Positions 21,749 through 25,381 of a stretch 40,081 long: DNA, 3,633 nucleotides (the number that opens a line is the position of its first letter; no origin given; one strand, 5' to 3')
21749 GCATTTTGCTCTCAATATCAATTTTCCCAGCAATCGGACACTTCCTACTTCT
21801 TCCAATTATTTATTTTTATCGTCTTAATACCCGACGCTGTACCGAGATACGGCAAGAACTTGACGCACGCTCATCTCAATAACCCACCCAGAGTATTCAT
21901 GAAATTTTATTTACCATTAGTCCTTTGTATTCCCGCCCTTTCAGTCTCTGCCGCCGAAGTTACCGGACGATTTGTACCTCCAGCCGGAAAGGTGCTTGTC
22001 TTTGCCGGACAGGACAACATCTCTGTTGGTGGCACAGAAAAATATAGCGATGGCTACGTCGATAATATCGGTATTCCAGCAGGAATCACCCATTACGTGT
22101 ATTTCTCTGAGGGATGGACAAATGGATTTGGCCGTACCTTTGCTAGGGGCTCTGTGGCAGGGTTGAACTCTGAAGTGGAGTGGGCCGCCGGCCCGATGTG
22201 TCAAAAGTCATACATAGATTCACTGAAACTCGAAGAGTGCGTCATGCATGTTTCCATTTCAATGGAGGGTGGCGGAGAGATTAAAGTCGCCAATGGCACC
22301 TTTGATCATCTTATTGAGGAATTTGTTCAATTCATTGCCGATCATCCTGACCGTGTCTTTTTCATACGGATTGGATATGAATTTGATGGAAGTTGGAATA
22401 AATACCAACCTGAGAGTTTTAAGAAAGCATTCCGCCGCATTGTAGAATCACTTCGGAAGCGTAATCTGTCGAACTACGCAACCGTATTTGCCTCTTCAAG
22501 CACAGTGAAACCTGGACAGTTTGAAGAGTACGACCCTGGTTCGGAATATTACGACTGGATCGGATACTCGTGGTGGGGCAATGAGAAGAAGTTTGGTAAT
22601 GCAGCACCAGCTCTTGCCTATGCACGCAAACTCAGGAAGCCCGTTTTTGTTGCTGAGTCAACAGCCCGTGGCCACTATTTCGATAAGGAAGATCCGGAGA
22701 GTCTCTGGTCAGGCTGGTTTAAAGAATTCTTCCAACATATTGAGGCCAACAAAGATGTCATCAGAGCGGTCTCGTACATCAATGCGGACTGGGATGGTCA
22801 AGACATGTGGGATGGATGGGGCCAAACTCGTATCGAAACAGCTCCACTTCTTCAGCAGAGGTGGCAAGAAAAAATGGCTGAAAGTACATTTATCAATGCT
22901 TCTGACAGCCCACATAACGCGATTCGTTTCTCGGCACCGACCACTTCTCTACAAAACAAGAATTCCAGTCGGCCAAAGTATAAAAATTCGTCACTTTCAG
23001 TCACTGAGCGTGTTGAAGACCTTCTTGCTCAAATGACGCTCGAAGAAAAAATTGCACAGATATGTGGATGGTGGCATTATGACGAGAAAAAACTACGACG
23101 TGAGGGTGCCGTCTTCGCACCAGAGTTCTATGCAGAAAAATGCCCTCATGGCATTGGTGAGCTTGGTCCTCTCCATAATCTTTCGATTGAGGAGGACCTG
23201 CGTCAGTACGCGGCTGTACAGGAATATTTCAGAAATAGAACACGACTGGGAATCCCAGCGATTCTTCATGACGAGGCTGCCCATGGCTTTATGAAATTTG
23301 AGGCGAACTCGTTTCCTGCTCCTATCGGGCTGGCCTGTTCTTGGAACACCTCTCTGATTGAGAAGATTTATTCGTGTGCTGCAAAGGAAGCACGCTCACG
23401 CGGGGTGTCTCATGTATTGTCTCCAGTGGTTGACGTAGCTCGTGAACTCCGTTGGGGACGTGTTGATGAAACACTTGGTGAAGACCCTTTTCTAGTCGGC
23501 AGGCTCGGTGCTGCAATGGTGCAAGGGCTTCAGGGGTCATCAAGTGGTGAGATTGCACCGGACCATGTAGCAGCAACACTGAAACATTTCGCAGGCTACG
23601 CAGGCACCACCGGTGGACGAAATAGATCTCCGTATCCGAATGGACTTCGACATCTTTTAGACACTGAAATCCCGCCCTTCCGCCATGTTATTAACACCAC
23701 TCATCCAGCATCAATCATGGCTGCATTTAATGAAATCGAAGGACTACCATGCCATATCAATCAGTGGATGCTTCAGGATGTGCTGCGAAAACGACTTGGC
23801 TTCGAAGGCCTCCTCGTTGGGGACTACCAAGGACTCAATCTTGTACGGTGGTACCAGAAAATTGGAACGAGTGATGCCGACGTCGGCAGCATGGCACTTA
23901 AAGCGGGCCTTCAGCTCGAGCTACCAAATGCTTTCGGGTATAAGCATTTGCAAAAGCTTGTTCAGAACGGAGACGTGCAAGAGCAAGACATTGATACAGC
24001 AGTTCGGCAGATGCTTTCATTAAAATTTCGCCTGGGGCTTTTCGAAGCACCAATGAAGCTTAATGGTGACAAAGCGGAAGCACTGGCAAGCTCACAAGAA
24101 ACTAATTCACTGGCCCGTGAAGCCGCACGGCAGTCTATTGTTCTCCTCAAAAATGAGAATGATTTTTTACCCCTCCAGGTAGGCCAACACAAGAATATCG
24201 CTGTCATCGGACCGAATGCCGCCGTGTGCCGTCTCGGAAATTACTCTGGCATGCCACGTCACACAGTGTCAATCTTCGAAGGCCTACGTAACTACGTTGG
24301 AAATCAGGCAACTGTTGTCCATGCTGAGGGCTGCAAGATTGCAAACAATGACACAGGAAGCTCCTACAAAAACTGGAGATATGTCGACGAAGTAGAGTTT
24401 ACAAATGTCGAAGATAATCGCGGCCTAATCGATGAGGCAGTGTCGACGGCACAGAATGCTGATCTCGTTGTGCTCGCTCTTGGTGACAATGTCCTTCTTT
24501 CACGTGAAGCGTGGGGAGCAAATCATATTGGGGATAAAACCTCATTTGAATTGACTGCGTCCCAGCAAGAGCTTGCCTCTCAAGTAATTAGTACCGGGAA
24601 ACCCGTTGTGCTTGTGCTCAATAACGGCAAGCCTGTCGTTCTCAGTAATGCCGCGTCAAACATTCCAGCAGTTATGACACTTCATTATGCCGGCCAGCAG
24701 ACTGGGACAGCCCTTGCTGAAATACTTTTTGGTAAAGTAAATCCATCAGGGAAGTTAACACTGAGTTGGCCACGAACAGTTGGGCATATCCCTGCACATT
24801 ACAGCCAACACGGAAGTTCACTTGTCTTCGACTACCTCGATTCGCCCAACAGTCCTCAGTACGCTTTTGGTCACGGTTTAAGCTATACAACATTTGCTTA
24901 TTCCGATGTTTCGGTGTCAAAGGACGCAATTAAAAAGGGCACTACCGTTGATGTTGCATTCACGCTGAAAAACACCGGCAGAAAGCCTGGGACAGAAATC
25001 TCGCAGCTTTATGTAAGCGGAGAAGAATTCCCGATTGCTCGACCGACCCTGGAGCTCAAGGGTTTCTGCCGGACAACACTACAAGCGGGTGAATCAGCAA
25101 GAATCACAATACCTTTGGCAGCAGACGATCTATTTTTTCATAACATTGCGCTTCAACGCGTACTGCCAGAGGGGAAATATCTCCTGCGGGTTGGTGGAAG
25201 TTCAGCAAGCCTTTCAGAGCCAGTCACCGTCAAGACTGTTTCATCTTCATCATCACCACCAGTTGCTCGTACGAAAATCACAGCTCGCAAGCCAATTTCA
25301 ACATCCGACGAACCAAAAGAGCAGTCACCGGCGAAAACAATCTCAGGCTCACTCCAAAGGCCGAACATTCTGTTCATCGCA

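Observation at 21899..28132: One secreted 2,077-codon ORF fuses three glycosidase modules with a sulfatase (GH-A-like / GH3 / iduronate-2-sulfatase-like / GH30)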

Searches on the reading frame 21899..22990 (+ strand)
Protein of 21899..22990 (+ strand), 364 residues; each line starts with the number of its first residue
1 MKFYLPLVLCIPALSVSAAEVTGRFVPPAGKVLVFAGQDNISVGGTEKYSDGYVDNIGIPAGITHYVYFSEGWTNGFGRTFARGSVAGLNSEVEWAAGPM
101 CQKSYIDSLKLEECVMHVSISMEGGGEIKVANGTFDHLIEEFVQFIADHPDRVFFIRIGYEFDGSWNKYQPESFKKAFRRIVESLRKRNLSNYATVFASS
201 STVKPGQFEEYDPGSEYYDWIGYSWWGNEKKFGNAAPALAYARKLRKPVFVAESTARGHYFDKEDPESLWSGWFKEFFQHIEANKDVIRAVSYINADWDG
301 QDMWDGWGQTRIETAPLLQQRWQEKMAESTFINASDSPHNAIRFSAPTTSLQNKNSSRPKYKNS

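Call 6: search_protein_families(library=pfam, proteins=[window:21899-22990:+], max_evalue=0.1)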
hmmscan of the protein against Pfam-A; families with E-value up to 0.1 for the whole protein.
window:21899-22990:+ (364 aa): 0 families

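Call 7: search_solved_structures(query=window:21899-22990:+, max_evalue=1, show_alignments=2)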
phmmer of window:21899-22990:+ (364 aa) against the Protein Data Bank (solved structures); distinct sequences matched with E-value up to 1: 4.
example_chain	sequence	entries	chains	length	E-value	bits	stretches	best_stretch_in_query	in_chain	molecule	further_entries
7xjr_A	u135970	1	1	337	2.2e-30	109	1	125-336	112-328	AlXyn26A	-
7xs3_A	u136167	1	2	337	1.3e-29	106.4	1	125-336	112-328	AlXyn26A E243A-X3X4X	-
2ddx_A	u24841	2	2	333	2.9e-29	105.3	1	26-342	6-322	beta-1,3-xylanase | Beta-1,3-xylanase XYL4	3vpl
9e78_1O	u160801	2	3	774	0.84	11.6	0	258-297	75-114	RIB72B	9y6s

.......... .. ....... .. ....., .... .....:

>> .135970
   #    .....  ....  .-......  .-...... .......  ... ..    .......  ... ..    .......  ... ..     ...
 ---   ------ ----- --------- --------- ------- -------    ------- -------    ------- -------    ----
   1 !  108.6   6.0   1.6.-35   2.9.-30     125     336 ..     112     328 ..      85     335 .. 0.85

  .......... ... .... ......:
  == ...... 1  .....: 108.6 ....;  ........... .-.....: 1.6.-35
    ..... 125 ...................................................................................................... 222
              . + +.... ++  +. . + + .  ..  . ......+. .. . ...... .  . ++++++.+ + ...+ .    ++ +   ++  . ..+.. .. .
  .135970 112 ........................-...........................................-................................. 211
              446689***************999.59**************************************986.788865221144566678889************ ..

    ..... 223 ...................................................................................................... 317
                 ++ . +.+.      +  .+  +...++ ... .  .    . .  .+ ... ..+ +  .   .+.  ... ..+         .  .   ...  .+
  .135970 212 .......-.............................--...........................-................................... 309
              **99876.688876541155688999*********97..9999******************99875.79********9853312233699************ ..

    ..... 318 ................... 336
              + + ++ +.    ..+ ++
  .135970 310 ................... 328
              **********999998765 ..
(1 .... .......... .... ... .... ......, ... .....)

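Call 38: search_protein_families(library=ncbifam, proteins=[window:21899-22990:+], max_evalue=0.001)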
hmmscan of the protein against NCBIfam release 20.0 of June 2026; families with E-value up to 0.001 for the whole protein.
window:21899-22990:+ (364 aa): 0 families

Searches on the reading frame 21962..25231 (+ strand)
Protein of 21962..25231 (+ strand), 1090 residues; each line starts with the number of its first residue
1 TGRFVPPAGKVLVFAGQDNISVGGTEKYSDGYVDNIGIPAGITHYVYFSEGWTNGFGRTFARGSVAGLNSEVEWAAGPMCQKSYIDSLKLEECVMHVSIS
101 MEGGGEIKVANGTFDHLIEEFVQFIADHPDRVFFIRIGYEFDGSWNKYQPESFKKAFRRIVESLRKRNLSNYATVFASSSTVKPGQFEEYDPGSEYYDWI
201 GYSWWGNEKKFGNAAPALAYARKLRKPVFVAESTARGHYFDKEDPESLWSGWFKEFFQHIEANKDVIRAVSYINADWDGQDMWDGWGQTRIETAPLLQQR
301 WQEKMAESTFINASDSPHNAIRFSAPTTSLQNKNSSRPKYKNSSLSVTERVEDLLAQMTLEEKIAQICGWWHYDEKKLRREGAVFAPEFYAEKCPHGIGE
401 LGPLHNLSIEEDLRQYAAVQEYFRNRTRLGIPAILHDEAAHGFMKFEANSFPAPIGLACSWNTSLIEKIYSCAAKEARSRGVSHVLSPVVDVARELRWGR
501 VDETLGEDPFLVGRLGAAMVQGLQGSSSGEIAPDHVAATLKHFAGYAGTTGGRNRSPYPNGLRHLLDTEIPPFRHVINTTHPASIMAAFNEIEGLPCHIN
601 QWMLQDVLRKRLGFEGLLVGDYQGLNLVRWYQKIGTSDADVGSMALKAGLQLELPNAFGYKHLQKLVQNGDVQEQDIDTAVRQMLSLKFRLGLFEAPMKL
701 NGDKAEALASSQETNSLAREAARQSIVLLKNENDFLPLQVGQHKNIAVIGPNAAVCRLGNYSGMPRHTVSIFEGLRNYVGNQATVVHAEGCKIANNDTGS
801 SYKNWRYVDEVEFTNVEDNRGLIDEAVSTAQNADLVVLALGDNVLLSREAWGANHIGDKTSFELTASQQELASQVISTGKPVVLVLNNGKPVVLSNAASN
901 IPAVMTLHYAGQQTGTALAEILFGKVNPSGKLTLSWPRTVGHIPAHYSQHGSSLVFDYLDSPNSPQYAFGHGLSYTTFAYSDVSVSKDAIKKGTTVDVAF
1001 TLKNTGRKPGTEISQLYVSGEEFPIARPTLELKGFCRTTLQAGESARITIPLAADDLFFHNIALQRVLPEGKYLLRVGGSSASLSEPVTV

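Call 68: predict_structure(alignment_id=A2)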
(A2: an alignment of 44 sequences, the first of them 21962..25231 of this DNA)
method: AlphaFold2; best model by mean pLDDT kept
length: 1090 residues; sequences in the alignment: 44
mean_pLDDT: 84.4   pTM: 0.70
mean pLDDT of the five models: 84.4, 81.7, 81.2, 79.4, 74.4
residues with pLDDT >= 90: 571; 70-90: 355; 50-70: 99; < 50: 65
segments of 3 or more residues with pLDDT < 50: 19-31, 33-35, 327-336, 851-860, 939-963
pLDDT, mean of each block of 10 residues (from residue 1): 82 73 41 56 89 80 86 61 79 90 92 95 93 93 82 97 93 93 91 95 80 84 94 87 91 92 93 76 68 87 88 84 61 50 83 94 93 80 90 92 82 94 93 85 72 88 95 92 89 62 81 95 92 92 69 62 83 94 88 70 92 93 81 84 91 82 91 94 95 90 90 92 93 94 96 85 83 97 96 89 82 89 98 96 69 39 76 93 83 66 84 94 93 70 35 34 67 95 96 96 96 94 76 95 98 93 90 94 93
secondary structure, 60 per line:
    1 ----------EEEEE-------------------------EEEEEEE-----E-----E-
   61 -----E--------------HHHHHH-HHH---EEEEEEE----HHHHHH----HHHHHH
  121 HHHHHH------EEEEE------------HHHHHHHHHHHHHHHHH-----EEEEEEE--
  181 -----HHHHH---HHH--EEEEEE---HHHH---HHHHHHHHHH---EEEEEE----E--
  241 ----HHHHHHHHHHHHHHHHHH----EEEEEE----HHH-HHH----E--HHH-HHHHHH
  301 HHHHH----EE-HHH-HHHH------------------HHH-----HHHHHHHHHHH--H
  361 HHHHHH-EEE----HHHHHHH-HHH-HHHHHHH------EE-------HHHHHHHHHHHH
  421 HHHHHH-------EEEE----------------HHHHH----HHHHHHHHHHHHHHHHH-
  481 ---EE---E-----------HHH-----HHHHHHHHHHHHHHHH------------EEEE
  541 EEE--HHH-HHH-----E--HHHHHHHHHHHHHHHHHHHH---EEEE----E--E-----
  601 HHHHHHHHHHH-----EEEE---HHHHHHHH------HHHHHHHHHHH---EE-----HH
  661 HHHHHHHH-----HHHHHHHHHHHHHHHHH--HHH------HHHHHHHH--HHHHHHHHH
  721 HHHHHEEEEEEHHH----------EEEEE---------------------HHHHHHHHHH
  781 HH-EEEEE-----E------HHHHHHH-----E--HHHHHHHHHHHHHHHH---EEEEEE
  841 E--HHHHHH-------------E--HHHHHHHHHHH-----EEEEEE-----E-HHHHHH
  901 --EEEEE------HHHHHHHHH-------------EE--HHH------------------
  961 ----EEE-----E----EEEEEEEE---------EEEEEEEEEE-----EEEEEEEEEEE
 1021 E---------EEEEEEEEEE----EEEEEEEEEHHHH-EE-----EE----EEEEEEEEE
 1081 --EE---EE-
elements in order (helices of 4 or more, strands of 3 or more residues): E11-15 E41-47 H81-86 E94-100 H105-110 H115-126 E133-137 H150-166 E172-178 H186-190 E199-204 H208-211 H215-224 E228-233 H245-262 E267-272 H295-305 H317-320 H347-357 H360-366 E368-370 H375-381 H387-393 H409-426 E434-437 H454-458 H463-479 H509-524 E537-543 H561-580 E584-587 H601-611 E617-620 H624-631 H638-648 H659-668 H674-690 H702-709 H712-725 E726-731 E745-749 H771-782 E784-788 H801-807 H816-831 E835-841 H844-849 H866-876 E882-887 H895-900 E903-907 H914-922 E965-967 E978-985 E995-1004 E1010-1021 E1031-1040 E1045-1053 H1054-1057 E1072-1080

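Call 79: fold_search(model_id=the predicted structure, library=pdb)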
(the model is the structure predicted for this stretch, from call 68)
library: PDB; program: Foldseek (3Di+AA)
matches with E <= 10: 1789; with E <= 0.001: 280
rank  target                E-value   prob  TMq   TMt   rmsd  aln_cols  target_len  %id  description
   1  5z87_B                6.3e-68  1.00  0.64  0.92   4.0       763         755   35  Structural of a novel b-glucosidase EmGH1 at 2.3 angstrom from Erythrobacter marinus (released 2019-02-06)
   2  5z87_A                1.8e-67  1.00  0.64  0.91   4.4       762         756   36  Structural of a novel b-glucosidase EmGH1 at 2.3 angstrom from Erythrobacter marinus (released 2019-02-06)
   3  3u48_B                1.0e-63  1.00  0.59  0.86   5.1       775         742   32  From soil to structure: a novel dimeric family 3-beta-glucosidase isolated from compost using metagenomic analysis (released 2013-04-10)
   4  8c7f_A                3.0e-63  1.00  0.61  0.85   4.0       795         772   33  Crystal structure of beta-xylosidase mutant (D281N, E517Q) from Thermotoga maritima in complex with xylopentaose (released 2024-01-24)
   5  7zeq_Y                4.6e-63  1.00  0.60  0.86   4.0       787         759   34  Apo crystal structure of beta-xylosidase from Thermotoga maritima (released 2023-04-19)
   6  8c7f_B                4.9e-63  1.00  0.60  0.87   4.2       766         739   34  Crystal structure of beta-xylosidase mutant (D281N, E517Q) from Thermotoga maritima in complex with xylopentaose (released 2024-01-24)
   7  3u4a_A                4.9e-63  1.00  0.59  0.86   5.0       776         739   32  From soil to structure: a novel dimeric family 3-beta-glucosidase isolated from compost using metagenomic analysis (released 2013-04-10)
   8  7zb3_B                6.3e-63  1.00  0.61  0.86   4.0       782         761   34  Crystal structure of beta-xylosidase from Thermotoga maritima in complex with xylohexaose hydrolysed to xylobiose (released 2023-04-05)
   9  7zeq_X                6.7e-63  1.00  0.60  0.86   4.0       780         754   34  Apo crystal structure of beta-xylosidase from Thermotoga maritima (released 2023-04-19)
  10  7zb3_A                9.2e-63  1.00  0.61  0.85   4.0       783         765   34  Crystal structure of beta-xylosidase from Thermotoga maritima in complex with xylohexaose hydrolysed to xylobiose (released 2023-04-05)
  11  7zdy_Y                2.3e-62  1.00  0.61  0.86   4.0       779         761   34  Crystal structure of beta-xylosidase from Thermotoga maritima in complex with methyl-beta-D-xylopyranoside (released 2023-04-19)
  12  6r5p_B                3.3e-62  1.00  0.59  0.87   4.9       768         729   31  The crystal structure of Glycoside Hydrolase BglX inactive mutant D286N from P. aeruginosa in complex with glucose (released 2020-04-15)
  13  7zdy_W                3.5e-62  1.00  0.61  0.86   4.0       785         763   34  Crystal structure of beta-xylosidase from Thermotoga maritima in complex with methyl-beta-D-xylopyranoside (released 2023-04-19)
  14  3u48_A                5.1e-62  1.00  0.59  0.86   5.1       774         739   32  From soil to structure: a novel dimeric family 3-beta-glucosidase isolated from compost using metagenomic analysis (released 2013-04-10)
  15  8xrv_A                7.4e-62  1.00  0.60  0.86   4.2       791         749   33  The crystal structure of a GH3 enzyme CcBgl3B with glucose (released 2024-04-10)
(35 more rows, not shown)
